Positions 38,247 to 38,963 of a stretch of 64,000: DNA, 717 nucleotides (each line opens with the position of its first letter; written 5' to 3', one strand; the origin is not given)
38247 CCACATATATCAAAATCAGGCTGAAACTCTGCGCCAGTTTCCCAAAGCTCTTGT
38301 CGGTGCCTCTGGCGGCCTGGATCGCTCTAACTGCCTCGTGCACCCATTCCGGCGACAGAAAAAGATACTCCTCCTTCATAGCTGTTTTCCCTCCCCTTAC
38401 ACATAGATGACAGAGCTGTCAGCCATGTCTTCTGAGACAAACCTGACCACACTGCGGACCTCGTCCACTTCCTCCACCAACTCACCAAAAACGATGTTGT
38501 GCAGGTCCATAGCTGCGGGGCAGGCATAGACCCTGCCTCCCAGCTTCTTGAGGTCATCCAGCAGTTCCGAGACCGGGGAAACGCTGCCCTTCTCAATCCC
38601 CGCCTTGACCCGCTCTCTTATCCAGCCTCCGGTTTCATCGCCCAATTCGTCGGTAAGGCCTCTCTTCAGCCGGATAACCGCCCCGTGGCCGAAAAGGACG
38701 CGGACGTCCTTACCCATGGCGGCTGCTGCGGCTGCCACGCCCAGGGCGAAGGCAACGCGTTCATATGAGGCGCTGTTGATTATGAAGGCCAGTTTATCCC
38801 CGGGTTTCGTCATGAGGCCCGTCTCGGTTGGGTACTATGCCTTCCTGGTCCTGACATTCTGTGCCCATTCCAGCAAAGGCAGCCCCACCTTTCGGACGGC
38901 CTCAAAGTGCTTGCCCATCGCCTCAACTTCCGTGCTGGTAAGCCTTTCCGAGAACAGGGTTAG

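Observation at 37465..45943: Extended sulfur-assimilation and protein-thiocarboxylate cluster: Rrf2-cysK-cysM-moeB-cysO(GG+SGS) | TauE-cysH-sulfite reductase-tusA-hemerythrin-dsrE-SCP2-JAMM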

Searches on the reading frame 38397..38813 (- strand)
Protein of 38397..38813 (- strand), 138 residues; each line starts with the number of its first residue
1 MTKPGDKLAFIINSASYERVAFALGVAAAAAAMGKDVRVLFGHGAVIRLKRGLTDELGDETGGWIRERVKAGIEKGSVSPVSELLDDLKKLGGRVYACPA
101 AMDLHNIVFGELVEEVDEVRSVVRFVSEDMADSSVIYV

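Call 4: search_protein_families(library=pfam, proteins=[window:38397-38813:-], max_evalue=0.01)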
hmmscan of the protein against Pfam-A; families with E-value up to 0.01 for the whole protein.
window:38397-38813:- (138 aa): 2 families
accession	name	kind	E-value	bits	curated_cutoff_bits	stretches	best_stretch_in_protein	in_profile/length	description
PF02635.20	DsrE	-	4.7e-08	33.6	22.7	1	7-110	2-89/116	DsrE/DsrF-like family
PF13686.11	DrsE_2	-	6.7e-07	29.8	25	1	68-128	88-147/156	DsrE/DsrF/DrsH-like family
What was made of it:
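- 38397..38813 (-): DsrE-like protein with a single invariant Cys98 (ACPxAM), second member of the trio. PF02635 scores 4.7e-8 (call 4).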

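Call 6: search_protein_families(library=ncbifam, proteins=[window:38397-38813:-], max_evalue=0.01)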
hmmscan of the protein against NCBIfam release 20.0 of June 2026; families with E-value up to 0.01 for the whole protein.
window:38397-38813:- (138 aa): 0 families

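Call 36: search_solved_structures(query=window:38397-38813:-, max_evalue=1, show_alignments=2)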
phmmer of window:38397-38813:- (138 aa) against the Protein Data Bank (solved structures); distinct sequences matched with E-value up to 1: 8.
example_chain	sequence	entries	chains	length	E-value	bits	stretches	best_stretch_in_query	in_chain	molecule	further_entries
5mfb_A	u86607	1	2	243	8e-05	26.2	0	66-89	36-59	YIII(Dq)4CqI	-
4d4e_A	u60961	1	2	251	9.8e-05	25.9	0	66-90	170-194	ARMADILLO REPEAT PROTEIN ARM00016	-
4d49_A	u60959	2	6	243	0.0001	25.8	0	66-89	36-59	ARMADILLO REPEAT PROTEIN ARM00027 | YIII(Dq.V1)4CPAF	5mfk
5mfi_A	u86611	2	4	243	0.0001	25.8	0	66-89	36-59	YIII(Dq.V2)4CqI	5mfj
7awz_A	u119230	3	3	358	0.0019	21.7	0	10-68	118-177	Scone-E | SconeE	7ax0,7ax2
2qs7_A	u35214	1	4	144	0.018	18.5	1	6-127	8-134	Uncharacterized protein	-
6xjl_A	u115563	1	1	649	0.038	17.5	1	3-81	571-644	Vps45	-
6xm1_A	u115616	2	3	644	0.046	17.2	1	3-82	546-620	Vps45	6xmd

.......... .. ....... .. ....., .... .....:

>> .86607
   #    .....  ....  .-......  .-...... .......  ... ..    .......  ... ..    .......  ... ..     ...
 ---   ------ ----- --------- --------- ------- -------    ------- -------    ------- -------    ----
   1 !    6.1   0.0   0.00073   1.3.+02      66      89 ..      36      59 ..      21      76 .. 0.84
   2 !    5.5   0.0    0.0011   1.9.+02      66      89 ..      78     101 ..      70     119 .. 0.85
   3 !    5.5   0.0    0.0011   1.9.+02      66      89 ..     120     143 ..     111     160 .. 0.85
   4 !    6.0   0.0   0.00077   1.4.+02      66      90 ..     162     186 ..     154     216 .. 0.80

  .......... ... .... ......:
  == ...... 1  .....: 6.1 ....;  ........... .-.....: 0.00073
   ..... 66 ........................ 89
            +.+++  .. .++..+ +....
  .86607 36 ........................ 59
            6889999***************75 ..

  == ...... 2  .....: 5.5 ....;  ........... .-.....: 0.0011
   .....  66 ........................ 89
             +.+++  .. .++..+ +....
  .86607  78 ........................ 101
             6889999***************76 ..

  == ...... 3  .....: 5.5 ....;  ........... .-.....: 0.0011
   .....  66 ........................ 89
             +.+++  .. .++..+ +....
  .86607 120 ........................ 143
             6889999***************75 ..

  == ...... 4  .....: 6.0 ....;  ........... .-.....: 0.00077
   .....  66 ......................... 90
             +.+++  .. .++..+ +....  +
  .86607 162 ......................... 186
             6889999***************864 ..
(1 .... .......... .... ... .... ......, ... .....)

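Call 83: search_solved_structures(query=A2, max_evalue=1, show_alignments=4)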
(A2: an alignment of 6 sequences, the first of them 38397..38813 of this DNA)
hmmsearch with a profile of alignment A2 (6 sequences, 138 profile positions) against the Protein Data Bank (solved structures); distinct sequences matched with E-value up to 1: 3.
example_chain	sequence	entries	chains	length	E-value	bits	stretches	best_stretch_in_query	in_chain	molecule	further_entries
2qs7_A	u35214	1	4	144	2.8e-10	43.3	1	3-133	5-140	Uncharacterized protein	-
3pnx_A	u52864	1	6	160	6.9e-06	29.1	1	72-130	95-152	Putative sulfurtransferase dsrE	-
1ozi_A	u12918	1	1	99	0.69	12.9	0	21-47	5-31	protein tyrosine phosphatase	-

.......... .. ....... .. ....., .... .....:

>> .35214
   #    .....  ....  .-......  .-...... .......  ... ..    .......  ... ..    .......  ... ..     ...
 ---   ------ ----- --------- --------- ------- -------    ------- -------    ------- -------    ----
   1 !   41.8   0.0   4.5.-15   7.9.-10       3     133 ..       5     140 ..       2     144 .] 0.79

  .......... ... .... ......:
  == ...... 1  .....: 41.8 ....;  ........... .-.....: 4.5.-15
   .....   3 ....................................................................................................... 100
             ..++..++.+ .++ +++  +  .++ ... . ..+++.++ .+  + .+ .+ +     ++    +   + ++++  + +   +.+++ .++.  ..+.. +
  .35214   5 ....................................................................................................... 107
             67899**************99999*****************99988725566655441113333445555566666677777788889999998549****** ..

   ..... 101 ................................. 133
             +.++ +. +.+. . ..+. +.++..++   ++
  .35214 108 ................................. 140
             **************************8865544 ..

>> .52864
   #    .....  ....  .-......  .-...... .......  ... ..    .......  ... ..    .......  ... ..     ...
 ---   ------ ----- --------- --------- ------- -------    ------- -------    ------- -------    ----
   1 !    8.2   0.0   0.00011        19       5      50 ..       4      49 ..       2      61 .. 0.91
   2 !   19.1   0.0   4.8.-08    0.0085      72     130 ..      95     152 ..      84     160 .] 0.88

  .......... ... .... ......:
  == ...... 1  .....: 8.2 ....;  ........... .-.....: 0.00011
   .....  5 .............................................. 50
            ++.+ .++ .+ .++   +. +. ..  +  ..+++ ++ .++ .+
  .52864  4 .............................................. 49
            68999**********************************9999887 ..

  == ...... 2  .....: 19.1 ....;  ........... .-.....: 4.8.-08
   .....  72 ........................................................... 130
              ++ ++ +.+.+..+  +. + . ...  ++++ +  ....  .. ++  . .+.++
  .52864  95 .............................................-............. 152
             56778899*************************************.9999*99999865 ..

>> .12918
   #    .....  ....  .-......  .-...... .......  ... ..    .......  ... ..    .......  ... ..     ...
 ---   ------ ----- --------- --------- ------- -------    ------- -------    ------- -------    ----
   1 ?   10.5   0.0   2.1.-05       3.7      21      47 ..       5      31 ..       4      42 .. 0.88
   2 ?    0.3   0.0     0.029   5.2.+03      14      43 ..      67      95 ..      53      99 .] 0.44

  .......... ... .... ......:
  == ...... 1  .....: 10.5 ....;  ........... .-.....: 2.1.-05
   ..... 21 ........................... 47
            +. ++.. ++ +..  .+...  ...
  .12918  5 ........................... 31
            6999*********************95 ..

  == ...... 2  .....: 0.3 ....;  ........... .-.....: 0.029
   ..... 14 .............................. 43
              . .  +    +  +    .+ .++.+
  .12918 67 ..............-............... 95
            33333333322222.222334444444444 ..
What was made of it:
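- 38397..38813 (-): A profile of the family hits 2qs7 at 2.8e-10 and 3pnx, with the Cys aligned (call 83).
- Tried and rejected: A profile search worked for DsrE (call 83).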
